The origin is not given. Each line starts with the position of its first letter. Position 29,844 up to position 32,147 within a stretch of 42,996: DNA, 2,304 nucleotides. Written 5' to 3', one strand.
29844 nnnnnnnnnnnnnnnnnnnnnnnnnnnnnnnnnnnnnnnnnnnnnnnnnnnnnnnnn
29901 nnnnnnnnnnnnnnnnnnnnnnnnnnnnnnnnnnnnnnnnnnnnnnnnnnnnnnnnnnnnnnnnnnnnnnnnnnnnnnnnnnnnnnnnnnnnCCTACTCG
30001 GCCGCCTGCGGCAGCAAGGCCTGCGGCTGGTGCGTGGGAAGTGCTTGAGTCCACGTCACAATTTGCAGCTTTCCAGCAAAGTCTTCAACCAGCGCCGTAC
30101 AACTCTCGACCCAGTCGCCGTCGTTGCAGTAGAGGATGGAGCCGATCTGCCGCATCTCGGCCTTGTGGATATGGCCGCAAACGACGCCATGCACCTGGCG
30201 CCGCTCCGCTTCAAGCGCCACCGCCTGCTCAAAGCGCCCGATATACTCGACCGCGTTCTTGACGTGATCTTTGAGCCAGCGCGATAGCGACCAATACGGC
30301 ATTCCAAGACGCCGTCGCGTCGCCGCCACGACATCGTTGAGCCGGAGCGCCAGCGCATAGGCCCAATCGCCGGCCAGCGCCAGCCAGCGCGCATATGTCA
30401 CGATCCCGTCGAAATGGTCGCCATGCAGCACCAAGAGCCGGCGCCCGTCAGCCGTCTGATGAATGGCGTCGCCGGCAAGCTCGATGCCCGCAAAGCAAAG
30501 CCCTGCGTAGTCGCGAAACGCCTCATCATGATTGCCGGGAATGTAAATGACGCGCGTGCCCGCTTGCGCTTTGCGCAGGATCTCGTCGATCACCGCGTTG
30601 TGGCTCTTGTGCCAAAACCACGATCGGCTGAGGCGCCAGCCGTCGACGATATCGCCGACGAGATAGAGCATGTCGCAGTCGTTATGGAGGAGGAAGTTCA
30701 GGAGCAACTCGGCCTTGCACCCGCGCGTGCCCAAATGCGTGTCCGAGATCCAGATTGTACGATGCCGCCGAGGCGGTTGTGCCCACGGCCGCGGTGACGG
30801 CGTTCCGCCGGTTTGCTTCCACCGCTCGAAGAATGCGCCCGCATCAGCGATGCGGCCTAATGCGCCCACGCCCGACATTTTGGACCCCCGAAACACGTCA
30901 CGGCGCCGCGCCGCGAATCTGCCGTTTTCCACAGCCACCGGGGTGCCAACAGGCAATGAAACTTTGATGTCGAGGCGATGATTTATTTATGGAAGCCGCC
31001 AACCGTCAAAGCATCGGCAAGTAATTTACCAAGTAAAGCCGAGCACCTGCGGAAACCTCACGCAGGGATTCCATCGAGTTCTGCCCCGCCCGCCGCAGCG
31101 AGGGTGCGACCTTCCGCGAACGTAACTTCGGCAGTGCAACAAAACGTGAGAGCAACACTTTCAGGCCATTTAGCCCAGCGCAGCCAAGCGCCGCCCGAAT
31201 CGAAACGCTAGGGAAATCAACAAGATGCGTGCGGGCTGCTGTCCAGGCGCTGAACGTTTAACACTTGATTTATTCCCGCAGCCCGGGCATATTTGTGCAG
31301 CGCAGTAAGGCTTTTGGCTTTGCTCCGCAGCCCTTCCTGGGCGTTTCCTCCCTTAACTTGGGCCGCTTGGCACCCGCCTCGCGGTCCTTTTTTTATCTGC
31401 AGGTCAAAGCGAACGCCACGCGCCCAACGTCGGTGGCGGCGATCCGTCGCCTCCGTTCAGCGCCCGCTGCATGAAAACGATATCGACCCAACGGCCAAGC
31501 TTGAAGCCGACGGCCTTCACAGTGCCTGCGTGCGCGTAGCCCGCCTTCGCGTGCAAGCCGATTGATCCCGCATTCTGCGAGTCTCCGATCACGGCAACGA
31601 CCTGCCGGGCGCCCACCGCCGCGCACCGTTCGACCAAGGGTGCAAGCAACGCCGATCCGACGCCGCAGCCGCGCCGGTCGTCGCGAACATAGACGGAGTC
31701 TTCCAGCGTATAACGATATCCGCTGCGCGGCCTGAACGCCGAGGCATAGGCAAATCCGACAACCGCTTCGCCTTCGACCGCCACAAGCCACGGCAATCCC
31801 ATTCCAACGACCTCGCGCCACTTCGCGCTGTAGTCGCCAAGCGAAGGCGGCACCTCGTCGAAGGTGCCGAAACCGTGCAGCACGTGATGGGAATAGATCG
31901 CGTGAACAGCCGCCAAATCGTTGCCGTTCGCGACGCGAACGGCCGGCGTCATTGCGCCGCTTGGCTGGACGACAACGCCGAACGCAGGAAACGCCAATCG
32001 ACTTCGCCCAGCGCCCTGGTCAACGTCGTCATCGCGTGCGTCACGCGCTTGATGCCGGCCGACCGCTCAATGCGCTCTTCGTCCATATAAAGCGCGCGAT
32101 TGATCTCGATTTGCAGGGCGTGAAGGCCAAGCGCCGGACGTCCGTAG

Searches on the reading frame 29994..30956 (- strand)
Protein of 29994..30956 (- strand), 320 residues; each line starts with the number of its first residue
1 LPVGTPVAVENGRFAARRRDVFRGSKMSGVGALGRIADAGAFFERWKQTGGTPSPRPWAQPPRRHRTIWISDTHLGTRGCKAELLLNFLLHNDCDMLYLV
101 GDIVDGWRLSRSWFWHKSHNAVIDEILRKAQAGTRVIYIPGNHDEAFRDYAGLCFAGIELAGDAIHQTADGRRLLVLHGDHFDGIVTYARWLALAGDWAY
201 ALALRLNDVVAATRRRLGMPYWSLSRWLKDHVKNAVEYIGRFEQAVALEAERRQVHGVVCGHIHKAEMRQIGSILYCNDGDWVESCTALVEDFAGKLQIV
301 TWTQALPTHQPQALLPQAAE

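Call 9: search_protein_families(library=pfam, proteins=[window:29994-30956:-], max_evalue=0.001)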
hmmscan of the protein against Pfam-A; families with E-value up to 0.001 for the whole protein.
window:29994-30956:- (320 aa): 2 families
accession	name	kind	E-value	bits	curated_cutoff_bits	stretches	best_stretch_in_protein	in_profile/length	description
PF00149.33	Metallophos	-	2.9e-12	47.9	21.5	1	66-265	2-190/191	Calcineurin-like phosphoesterase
PF12850.12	Metallophos_2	-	1.2e-10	42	27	2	248-283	101-136/154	Calcineurin-like phosphoesterase superfamily domain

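Call 10: search_protein_families(library=ncbifam, proteins=[window:29994-30956:-], max_evalue=0.001)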
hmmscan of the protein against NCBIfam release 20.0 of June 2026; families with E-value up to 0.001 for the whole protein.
window:29994-30956:- (320 aa): 7 families
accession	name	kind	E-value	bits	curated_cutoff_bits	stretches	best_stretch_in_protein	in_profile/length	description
NF003743.0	PRK05340.1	equivalog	1.4e-08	34.2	134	1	66-271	3-205/242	UDP-2,3-diacylglucosamine diphosphatase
TIGR01854.1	lipid_A_lpxH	equivalog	1.7e-07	30.8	190.35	1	67-286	1-221/231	UDP-2,3-diacylglucosamine diphosphatase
TIGR00040.1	yfcE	subfamily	1.2e-05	25.5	56.25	0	69-182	5-89/158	YfcE family phosphodiesterase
NF006988.0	PRK09453.1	equivalog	0.00044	20.1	117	0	69-182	5-108/183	phosphodiesterase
TIGR03729.1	acc_ester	subfamily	0.00045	19.7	148.25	0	70-144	5-72/239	putative phosphoesterase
NF003118.0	PRK04036.1-3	equivalog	0.00056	19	445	0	123-146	298-321/481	DNA-directed DNA polymerase II small subunit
TIGR04123.1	P_estr_lig_assc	hypoth_equivalog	0.0008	18.9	150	0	89-153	60-118/207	ligase-associated DNA damage response endonuclease PdeM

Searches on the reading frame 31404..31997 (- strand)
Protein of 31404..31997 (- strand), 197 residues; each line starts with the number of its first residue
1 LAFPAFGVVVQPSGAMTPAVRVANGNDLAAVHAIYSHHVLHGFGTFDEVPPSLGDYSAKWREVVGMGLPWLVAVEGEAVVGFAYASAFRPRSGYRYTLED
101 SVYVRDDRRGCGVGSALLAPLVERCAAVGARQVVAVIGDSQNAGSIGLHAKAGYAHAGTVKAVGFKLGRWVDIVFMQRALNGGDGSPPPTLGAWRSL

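Call 9: search_protein_families(library=pfam, proteins=[window:31404-31997:-], max_evalue=0.001)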
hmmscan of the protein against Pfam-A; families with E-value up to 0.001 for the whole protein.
window:31404-31997:- (197 aa): 3 families
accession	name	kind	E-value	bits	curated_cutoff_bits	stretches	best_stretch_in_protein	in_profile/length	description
PF00583.31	Acetyltransf_1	-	2.2e-12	47.7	20.7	1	69-154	34-116/116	Acetyltransferase (GNAT) family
PF13420.13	Acetyltransf_4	-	1.2e-08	35.5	24.3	1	21-173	2-153/155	Acetyltransferase (GNAT) domain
PF13508.13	Acetyltransf_7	-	7.3e-07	29.9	27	1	70-154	5-82/84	Acetyltransferase (GNAT) domain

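Call 10: search_protein_families(library=ncbifam, proteins=[window:31404-31997:-], max_evalue=0.001)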
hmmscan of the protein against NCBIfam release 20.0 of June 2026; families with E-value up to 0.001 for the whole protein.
window:31404-31997:- (197 aa): 6 families
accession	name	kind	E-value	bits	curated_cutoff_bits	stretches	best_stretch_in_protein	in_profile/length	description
NF040504.1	resist_ArsN1b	equivalog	4.4e-36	124.1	210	1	20-180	1-159/159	arsinothricin resistance N-acetyltransferase ArsN1 family B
NF040502.1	PPT_acetyltrans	equivalog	2.9e-30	105.3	300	1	19-182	9-170/183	phosphinothricin N-acetyltransferase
NF040503.1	resist_ArsN1a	equivalog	1.4e-23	83.4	170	1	20-178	1-157/159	arsinothricin resistance N-acetyltransferase ArsN1 family A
NF007527.0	PRK10140.1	equivalog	2.6e-06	27.4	236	1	20-178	6-160/162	N-acetyltransferase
TIGR01575.1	rimI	equivalog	0.00036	20.7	86.4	1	68-160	32-118/132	ribosomal protein S18-alanine N-acetyltransferase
NF041716.1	HxA_phane_GNAT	equivalog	0.0009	19.2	250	1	71-156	56-142/152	cyclophane-containing RiPP N-acetyltransferase HaaN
